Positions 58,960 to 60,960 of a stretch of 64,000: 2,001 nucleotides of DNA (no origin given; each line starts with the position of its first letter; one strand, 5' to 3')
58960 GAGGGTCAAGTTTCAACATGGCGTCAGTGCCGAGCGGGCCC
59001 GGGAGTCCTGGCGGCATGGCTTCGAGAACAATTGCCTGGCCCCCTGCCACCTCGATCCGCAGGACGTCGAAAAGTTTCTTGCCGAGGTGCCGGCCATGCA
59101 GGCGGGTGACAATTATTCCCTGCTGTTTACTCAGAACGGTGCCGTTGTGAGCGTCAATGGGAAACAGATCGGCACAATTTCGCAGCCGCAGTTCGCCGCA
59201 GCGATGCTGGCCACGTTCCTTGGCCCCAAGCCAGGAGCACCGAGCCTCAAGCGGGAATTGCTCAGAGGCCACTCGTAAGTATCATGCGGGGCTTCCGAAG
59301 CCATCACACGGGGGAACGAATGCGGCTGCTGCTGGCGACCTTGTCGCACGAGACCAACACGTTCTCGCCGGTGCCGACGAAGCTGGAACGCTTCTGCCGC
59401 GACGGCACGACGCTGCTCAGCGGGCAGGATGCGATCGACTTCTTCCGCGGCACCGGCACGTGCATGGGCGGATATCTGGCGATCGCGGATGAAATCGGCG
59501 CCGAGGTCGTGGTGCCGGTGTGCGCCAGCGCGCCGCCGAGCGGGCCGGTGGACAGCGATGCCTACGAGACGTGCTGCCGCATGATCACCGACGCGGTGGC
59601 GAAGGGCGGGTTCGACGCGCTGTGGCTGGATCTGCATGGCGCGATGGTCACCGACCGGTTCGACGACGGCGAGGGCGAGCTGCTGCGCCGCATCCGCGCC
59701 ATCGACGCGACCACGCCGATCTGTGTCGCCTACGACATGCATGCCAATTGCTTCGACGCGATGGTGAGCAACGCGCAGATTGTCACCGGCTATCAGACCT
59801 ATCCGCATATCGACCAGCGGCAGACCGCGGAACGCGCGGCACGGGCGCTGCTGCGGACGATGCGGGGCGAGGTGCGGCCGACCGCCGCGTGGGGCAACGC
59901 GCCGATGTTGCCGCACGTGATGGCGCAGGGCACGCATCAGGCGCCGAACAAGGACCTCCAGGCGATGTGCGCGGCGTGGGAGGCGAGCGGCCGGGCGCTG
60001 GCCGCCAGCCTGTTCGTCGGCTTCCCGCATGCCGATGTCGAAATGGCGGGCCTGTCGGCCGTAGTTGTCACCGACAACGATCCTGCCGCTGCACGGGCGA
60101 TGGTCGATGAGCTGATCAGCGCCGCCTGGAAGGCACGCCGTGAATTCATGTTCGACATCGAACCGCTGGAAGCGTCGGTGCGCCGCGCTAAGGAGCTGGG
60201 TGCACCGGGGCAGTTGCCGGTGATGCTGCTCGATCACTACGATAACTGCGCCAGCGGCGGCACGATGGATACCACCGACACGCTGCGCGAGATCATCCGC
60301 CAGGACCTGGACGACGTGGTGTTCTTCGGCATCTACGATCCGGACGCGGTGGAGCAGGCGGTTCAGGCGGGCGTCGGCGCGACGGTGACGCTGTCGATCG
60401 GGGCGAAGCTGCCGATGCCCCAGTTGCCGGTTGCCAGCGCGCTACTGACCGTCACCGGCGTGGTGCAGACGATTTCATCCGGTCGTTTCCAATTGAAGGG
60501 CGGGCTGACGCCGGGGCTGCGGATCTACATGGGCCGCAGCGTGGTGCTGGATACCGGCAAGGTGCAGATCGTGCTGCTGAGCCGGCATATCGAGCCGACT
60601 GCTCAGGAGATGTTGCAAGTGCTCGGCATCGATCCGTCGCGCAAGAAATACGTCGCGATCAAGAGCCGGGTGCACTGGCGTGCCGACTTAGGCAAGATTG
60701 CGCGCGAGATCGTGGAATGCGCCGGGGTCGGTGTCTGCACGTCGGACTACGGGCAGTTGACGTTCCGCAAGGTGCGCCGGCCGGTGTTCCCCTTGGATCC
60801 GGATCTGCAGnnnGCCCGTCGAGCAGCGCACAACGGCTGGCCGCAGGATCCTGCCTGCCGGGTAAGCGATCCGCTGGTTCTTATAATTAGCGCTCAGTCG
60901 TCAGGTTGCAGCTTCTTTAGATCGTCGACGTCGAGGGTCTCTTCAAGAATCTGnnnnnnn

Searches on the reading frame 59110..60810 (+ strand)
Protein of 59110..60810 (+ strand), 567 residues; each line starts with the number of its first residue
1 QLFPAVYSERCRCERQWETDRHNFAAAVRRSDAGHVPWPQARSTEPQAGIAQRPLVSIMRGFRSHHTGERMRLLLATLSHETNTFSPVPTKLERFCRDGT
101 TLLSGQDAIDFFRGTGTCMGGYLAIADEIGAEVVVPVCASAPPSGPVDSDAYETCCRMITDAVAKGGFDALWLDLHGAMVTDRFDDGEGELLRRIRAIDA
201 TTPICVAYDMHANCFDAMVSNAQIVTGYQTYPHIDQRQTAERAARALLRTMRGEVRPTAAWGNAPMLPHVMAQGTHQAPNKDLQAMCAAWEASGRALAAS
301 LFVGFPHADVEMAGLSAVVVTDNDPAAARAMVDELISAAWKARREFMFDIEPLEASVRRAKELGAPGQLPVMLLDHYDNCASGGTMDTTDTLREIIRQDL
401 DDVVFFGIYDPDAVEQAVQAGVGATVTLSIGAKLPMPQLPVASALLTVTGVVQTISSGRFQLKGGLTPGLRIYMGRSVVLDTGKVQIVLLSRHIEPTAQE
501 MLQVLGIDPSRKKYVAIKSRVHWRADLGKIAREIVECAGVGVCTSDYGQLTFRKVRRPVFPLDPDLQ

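Call 57: search_protein_families(library=pfam, proteins=[window:59110-60810:+], max_evalue=0.01)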
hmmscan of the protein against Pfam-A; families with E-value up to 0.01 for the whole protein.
window:59110-60810:+ (567 aa): 2 families
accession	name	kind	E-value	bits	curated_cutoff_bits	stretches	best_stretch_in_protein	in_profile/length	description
PF07364.17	DUF1485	-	1.4e-93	313.8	22.8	1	72-360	1-289/290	Metallopeptidase family M81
PF07171.17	MlrC_C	-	6.1e-48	163.8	27.2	1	373-554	1-178/178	MlrC C-terminus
